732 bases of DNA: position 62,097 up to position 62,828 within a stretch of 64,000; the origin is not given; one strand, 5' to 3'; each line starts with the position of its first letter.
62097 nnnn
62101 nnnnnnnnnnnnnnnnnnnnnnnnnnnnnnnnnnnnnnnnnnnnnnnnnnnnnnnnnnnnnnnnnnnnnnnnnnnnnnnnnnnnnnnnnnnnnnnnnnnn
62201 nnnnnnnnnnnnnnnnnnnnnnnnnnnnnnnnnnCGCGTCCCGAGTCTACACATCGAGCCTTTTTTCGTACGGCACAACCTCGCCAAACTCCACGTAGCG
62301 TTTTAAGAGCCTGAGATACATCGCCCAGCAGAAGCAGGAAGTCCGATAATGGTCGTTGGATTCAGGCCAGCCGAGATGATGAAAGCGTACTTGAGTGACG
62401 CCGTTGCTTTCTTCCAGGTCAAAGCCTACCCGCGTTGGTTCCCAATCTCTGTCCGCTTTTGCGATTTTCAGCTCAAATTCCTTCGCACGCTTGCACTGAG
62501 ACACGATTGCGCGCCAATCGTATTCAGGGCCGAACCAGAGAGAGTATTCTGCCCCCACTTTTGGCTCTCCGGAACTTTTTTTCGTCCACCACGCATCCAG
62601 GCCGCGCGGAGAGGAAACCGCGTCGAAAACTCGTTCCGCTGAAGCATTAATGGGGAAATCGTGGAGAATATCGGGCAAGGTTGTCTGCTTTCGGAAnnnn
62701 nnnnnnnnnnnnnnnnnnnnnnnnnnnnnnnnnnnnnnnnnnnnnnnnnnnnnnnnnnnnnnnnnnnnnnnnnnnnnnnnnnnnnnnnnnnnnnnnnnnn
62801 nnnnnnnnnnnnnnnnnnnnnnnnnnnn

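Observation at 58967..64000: Uncharacterised co-oriented cluster: MFS transporter - OM beta-barrel - AHSA1-like SRPBCC - SAM methyltransferase - SRPBCC ... DUF3124 - DUF3500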

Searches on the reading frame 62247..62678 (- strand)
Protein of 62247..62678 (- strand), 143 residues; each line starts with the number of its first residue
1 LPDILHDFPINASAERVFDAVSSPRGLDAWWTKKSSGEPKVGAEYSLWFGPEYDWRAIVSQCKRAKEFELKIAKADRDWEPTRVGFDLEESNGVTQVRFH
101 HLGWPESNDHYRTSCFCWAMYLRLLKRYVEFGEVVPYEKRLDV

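Call 3: search_protein_families(library=pfam, proteins=[window:62247-62678:-], max_evalue=0.01)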
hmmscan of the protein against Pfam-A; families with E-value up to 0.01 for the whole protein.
window:62247-62678:- (143 aa): 2 families
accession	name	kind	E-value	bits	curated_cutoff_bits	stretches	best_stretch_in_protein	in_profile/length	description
PF08327.17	AHSA1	-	3.7e-14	53.5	22.1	1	11-130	1-125/125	Activator of Hsp90 ATPase homolog 1-like protein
PF10604.15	Polyketide_cyc2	-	0.0022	18.7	27.4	1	8-101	8-95/142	Polyketide cyclase / dehydrase and lipid transport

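Call 4: search_protein_families(library=ncbifam, proteins=[window:62247-62678:-], max_evalue=0.01)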
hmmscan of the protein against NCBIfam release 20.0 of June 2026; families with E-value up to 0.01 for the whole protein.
window:62247-62678:- (143 aa): 0 families

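Call 22: find_homologous_proteins(query=window:62247-62678:-, max_evalue=0.00001)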
Query window:62247-62678:- (143 aa): 1109 proteins with E <= 0.00001 among 1112 candidates; the best 120 are listed.
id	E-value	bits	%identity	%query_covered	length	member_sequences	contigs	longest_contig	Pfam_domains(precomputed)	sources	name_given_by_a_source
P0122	1.4e-96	339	100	100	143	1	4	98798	PF08327.18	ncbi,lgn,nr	ncbi:MAG: SRPBCC domain-containing protein [Ignavibacteriales bacterium]|nr:SRPBCC domain-containing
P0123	3.4e-74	266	75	100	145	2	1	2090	PF08327.18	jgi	-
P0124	4.7e-73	262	77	100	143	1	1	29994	PF08327.18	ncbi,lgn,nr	ncbi:MAG: SRPBCC domain-containing protein [Ignavibacteriales bacterium]|nr:SRPBCC domain-containing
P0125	1.5e-70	254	71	100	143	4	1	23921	PF08327.18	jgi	jgi:uncharacterized protein YndB with AHSA1/START domain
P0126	2.2e-70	254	73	100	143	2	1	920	PF08327.18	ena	-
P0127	8.5e-70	252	73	100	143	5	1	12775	PF08327.18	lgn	-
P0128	1.1e-69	251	74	100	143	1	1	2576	PF08327.18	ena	-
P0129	1.2e-69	251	72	100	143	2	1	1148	PF08327.18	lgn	-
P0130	6.9e-69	249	72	100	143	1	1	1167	PF08327.18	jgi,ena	-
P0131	2.7e-68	247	73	100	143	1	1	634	PF08327.18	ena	-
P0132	3.4e-68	246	71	100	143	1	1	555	PF08327.18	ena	-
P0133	3.8e-68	246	74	98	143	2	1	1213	PF08327.18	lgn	-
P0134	3.9e-68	246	71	100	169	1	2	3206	PF08327.18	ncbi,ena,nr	ncbi:MAG TPA: SRPBCC domain-containing protein [Bacteroidota bacterium]|nr:SRPBCC domain-containing 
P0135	3.9e-68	246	70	100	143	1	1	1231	PF08327.18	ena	-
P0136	4.0e-68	246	71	100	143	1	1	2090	PF08327.18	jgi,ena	-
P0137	4.1e-68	246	70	100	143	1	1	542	PF08327.18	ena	-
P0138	4.5e-68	246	73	98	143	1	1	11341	PF08327.18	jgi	jgi:uncharacterized protein YndB with AHSA1/START domain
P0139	6.5e-68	245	73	100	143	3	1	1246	PF08327.18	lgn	-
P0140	8.1e-68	245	73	99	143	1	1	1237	PF08327.18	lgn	-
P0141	1.0e-67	245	71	100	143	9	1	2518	PF08327.18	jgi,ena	-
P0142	1.1e-67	245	71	100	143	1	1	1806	PF08327.18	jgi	jgi:uncharacterized protein YndB with AHSA1/START domain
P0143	2.4e-67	244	72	99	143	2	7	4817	PF08327.18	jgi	jgi:uncharacterized protein YndB with AHSA1/START domain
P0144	2.7e-67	243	71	100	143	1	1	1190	PF08327.18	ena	-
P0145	2.9e-67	243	71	100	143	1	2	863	PF08327.18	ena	-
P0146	4.5e-67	243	71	100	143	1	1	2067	PF08327.18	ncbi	-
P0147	6.3e-67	242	70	99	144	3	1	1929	PF08327.18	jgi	jgi:uncharacterized protein YndB with AHSA1/START domain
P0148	6.3e-67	242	68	100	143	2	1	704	PF08327.18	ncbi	-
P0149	7.3e-67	242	69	100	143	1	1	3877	PF08327.18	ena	-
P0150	8.1e-67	242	72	98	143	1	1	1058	PF08327.18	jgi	-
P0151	8.7e-67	242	71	100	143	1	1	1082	PF08327.18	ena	-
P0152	9.5e-67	242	69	99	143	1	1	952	PF08327.18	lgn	-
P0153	1.8e-66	241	69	100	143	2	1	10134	PF08327.18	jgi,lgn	jgi:uncharacterized protein YndB with AHSA1/START domain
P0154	2.2e-66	240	69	100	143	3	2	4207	PF08327.18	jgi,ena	jgi:uncharacterized protein YndB with AHSA1/START domain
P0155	2.9e-66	240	70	100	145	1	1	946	PF08327.18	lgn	-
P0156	3.1e-66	240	72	100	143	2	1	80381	PF08327.18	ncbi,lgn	-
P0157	3.8e-66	240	69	100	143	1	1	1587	PF08327.18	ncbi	-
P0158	3.9e-66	240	66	100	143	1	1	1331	PF08327.18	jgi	jgi:uncharacterized protein YndB with AHSA1/START domain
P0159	4.0e-66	240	71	100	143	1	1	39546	PF08327.18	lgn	-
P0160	4.1e-66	240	71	100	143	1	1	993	PF08327.18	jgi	-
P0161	4.2e-66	240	70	100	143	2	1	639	PF08327.18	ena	-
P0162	4.9e-66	239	70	100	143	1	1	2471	PF08327.18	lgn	-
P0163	5.4e-66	239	71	98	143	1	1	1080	PF08327.18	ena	-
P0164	5.4e-66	239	68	100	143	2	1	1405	PF08327.18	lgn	-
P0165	7.3e-66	239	71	100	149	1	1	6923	PF08327.18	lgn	-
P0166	9.2e-66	238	69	100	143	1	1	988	PF08327.18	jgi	jgi:uncharacterized protein YndB with AHSA1/START domain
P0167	9.7e-66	238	69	100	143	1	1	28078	PF08327.18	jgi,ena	-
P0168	1.1e-65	238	69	100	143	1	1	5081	PF08327.18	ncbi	-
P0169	1.5e-65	238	69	100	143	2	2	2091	PF08327.18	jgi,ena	-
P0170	1.6e-65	238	70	99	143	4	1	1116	PF08327.18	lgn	-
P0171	1.7e-65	238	70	98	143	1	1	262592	PF08327.18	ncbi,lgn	ncbi:MAG: SRPBCC domain-containing protein [Acidobacteriota bacterium]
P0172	1.8e-65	238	70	99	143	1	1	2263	PF08327.18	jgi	jgi:uncharacterized protein YndB with AHSA1/START domain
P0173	2.0e-65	237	70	100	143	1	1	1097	PF08327.18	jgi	jgi:uncharacterized protein YndB with AHSA1/START domain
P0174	2.7e-65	237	69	100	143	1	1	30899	PF08327.18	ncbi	-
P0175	3.1e-65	237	69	100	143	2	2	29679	PF08327.18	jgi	jgi:uncharacterized protein YndB with AHSA1/START domain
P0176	4.6e-65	236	68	100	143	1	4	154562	PF08327.18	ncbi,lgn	-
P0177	4.7e-65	236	69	100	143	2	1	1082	PF08327.18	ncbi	-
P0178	4.7e-65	236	66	100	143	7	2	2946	PF08327.18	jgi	jgi:uncharacterized protein YndB with AHSA1/START domain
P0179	5.0e-65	236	67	100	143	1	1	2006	PF08327.18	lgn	-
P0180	5.3e-65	236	69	100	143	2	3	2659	PF08327.18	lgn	-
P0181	6.1e-65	236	69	99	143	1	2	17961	PF08327.18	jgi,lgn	jgi:uncharacterized protein YndB with AHSA1/START domain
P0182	6.4e-65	236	69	100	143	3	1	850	PF08327.18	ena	-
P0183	6.6e-65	236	69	100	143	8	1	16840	PF08327.18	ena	-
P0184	6.7e-65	236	67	100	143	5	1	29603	PF08327.18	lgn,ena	-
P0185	7.3e-65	236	70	99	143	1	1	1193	PF08327.18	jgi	jgi:uncharacterized protein YndB with AHSA1/START domain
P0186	7.7e-65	235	70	98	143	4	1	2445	PF08327.18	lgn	-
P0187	8.1e-65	235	67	100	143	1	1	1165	PF08327.18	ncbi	-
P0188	8.2e-65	235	66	100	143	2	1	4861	PF08327.18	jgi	jgi:uncharacterized protein YndB with AHSA1/START domain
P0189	8.7e-65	235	69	98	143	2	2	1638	PF08327.18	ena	-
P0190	9.2e-65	235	68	100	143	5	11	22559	PF08327.18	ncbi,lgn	-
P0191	1.1e-64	235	68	99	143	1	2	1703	PF08327.18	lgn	-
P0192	1.1e-64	235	71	98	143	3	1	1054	PF08327.18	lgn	-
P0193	1.1e-64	235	69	100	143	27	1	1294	PF08327.18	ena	-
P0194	1.2e-64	235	69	100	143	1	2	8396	PF08327.18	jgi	jgi:uncharacterized protein YndB with AHSA1/START domain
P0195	1.2e-64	235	70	98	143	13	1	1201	PF08327.18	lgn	-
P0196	1.3e-64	235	69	100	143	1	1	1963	PF08327.18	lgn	-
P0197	1.3e-64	235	68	100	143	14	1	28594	PF08327.18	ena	-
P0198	1.3e-64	235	67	100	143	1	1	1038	PF08327.18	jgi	jgi:uncharacterized protein YndB with AHSA1/START domain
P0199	1.5e-64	235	69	100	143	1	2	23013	PF08327.18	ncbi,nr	ncbi:SRPBCC domain-containing protein [candidate division KSB1 bacterium]|nr:SRPBCC domain-containin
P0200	1.5e-64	235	67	100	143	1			PF08327.18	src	-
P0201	1.9e-64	234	68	100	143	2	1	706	PF08327.18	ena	-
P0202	1.9e-64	234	69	98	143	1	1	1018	PF08327.18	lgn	-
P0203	2.0e-64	234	66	100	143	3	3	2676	PF08327.18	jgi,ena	-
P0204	2.8e-64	234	66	100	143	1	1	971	PF08327.18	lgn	-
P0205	3.1e-64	234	66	100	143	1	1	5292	PF08327.18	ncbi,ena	ncbi:MAG TPA: SRPBCC domain-containing protein [Bacteroidota bacterium]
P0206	3.2e-64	233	69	100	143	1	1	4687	PF08327.18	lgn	-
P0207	3.4e-64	233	68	100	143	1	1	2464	PF08327.18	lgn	-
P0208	3.7e-64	233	69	100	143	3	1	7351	PF08327.18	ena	-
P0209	3.8e-64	233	67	100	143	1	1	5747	PF08327.18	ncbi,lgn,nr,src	ncbi:MAG TPA: SRPBCC domain-containing protein [Pyrinomonadaceae bacterium]|nr:SRPBCC domain-contain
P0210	4.3e-64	233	69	100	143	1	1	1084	PF08327.18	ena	-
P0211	4.5e-64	233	68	100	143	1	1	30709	PF08327.18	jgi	jgi:uncharacterized protein YndB with AHSA1/START domain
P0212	4.6e-64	233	71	100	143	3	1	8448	PF08327.18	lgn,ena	-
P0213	4.6e-64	233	69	100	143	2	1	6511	PF08327.18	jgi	-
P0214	4.7e-64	233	67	99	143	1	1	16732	PF08327.18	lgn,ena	-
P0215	5.4e-64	233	68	100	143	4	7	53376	PF08327.18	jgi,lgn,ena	jgi:uncharacterized protein YndB with AHSA1/START domain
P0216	5.8e-64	233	66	100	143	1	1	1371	PF08327.18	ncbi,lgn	-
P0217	6.7e-64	232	69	100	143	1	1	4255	PF08327.18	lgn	-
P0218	7.0e-64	232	66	100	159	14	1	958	PF08327.18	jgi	jgi:uncharacterized protein YndB with AHSA1/START domain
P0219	7.3e-64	232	69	100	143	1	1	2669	PF08327.18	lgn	-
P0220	7.8e-64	232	69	100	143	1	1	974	PF08327.18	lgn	-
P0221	8.4e-64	232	67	100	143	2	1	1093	PF08327.18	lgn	-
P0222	8.7e-64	232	68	100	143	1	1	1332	PF08327.18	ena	-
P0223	9.1e-64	232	69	98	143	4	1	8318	PF08327.18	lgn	-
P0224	9.1e-64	232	69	100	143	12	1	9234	PF08327.18,PF10604.16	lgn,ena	-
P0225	9.8e-64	232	67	100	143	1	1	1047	PF08327.18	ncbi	-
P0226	1.0e-63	232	66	100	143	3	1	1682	PF08327.18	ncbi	-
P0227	1.1e-63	232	68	100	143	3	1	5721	PF08327.18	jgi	-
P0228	1.1e-63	232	68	100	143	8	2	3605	PF08327.18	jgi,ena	-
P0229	1.1e-63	232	69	100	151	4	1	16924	PF08327.18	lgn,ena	-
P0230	1.1e-63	232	69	100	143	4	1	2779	PF08327.18,PF10604.16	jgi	jgi:uncharacterized protein YndB with AHSA1/START domain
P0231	1.2e-63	232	70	100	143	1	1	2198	PF08327.18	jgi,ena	-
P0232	1.2e-63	232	69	100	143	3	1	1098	PF08327.18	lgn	-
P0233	1.3e-63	232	67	100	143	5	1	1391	PF08327.18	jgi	jgi:uncharacterized protein YndB with AHSA1/START domain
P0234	1.4e-63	231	69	100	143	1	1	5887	PF08327.18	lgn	-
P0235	1.4e-63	231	67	100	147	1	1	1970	PF08327.18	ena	-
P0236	1.6e-63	231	64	100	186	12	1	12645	PF08327.18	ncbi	-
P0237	1.8e-63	231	69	100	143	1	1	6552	PF08327.18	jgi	jgi:uncharacterized protein YndB with AHSA1/START domain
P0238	2.2e-63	231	68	100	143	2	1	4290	PF08327.18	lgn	-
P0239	2.6e-63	231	66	100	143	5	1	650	PF08327.18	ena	-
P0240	2.7e-63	230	69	100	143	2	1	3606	PF08327.18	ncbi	-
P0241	2.9e-63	230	66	100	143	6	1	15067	PF08327.18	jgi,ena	-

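Call 24: find_encoding_contigs(protein=P0125, flank=6000, max_places=1)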
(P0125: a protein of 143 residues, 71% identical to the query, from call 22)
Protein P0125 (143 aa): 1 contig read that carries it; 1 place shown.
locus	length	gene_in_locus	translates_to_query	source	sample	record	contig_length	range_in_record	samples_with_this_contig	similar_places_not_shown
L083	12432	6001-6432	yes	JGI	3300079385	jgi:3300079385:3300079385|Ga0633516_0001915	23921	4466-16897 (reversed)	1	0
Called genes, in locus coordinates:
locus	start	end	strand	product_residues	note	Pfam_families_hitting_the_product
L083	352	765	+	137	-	PF00164:Ribosom_S12_S23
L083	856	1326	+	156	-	PF00177:Ribosomal_S7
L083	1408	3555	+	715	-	PF00009:GTP_EFTU, PF22042:EF-G_D2, PF03144:GTP_EFTU_D2, PF14492:EFG_III, PF16658:RF3_C (weak), PF03764:EFG_IV, PF00679:EFG_C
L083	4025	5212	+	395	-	PF00009:GTP_EFTU, PF03144:GTP_EFTU_D2, PF03143:GTP_EFTU_D3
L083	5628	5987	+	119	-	PF00338:Ribosomal_S10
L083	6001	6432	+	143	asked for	PF08327:AHSA1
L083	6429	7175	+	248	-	PF00297:Ribosomal_L3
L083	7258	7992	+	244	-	PF00573:Ribosomal_L4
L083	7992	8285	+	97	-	PF00276:Ribosomal_L23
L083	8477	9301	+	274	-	PF00181:Ribosomal_L2_N, PF03947:Ribosomal_L2_C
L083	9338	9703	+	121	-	PF00203:Ribosomal_S19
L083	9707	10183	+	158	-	PF00237:Ribosomal_L22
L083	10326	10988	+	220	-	PF07650:KH_2, PF00189:Ribosomal_S3_C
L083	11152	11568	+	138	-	PF00252:Ribosomal_L16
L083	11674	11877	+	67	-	PF00831:Ribosomal_L29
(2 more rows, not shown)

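Call 25: find_encoding_contigs(protein=P0171, flank=6000, max_places=1)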
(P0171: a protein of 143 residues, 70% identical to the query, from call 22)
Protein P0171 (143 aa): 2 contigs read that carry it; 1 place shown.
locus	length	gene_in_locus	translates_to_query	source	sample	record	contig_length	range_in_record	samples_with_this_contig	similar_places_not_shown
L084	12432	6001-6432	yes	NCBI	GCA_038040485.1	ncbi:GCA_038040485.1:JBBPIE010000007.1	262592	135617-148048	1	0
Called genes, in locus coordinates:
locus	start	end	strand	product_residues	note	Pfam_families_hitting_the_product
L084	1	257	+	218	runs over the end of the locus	-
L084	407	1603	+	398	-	PF00890:FAD_binding_2, PF01134:GIDA (faint), PF01266:DAO, PF03486:HI0933_like, PF07992:Pyr_redox_2 (faint), PF12831:FAD_oxidored, PF13450:NAD_binding_8 (weak), PF22780:HI0933_like_1st, +1 more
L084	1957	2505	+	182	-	PF08002:DUF1697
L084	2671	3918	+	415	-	PF05977:MFS_3, PF07690:MFS_1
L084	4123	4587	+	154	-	-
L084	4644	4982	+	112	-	PF11196:DUF2834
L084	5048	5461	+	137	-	-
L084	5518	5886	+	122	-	PF08332:CaMKII_AD (faint), PF13474:SnoaL_3 (weak), PF14534:DUF4440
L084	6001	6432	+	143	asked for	PF08327:AHSA1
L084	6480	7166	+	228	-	PF09925:DUF2157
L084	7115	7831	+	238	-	-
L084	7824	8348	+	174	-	PF14345:GDYXXLXY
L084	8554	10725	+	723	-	PF13231:PMT_2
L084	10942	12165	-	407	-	PF01979:Amidohydro_1, PF12890:DHOase, PF07969:Amidohydro_3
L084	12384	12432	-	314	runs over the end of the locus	PF02729:OTCace_N, PF00185:OTCace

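Call 26: find_encoding_contigs(protein=P0156, flank=6000, max_places=1)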
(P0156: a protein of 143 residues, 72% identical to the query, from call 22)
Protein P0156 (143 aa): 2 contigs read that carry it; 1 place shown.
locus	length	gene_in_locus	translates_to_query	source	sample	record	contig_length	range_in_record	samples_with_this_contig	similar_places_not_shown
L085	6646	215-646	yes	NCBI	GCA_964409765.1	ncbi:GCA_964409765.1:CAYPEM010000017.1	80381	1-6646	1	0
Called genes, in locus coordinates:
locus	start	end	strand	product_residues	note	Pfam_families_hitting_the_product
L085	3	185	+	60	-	?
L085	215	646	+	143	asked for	PF08327:AHSA1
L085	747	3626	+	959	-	PF00933:Glyco_hydro_3, PF01915:Glyco_hydro_3_C, PF00144:Beta-lactamase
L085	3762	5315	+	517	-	PF00171:Aldedh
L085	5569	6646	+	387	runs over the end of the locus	PF08442:ATP-grasp_2, PF13549:ATP-grasp_5 (weak), PF24948:Citrate_synth_N, PF00549:Ligase_CoA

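Call 32: search_solved_structures(query=window:62247-62678:-, max_evalue=0.001)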
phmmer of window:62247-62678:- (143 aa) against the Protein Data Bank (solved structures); distinct sequences matched with E-value up to 0.001: 1.
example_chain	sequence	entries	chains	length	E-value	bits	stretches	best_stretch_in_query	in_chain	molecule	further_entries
2m89_A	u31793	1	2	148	5.3e-14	55.6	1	3-139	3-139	Aha1 domain protein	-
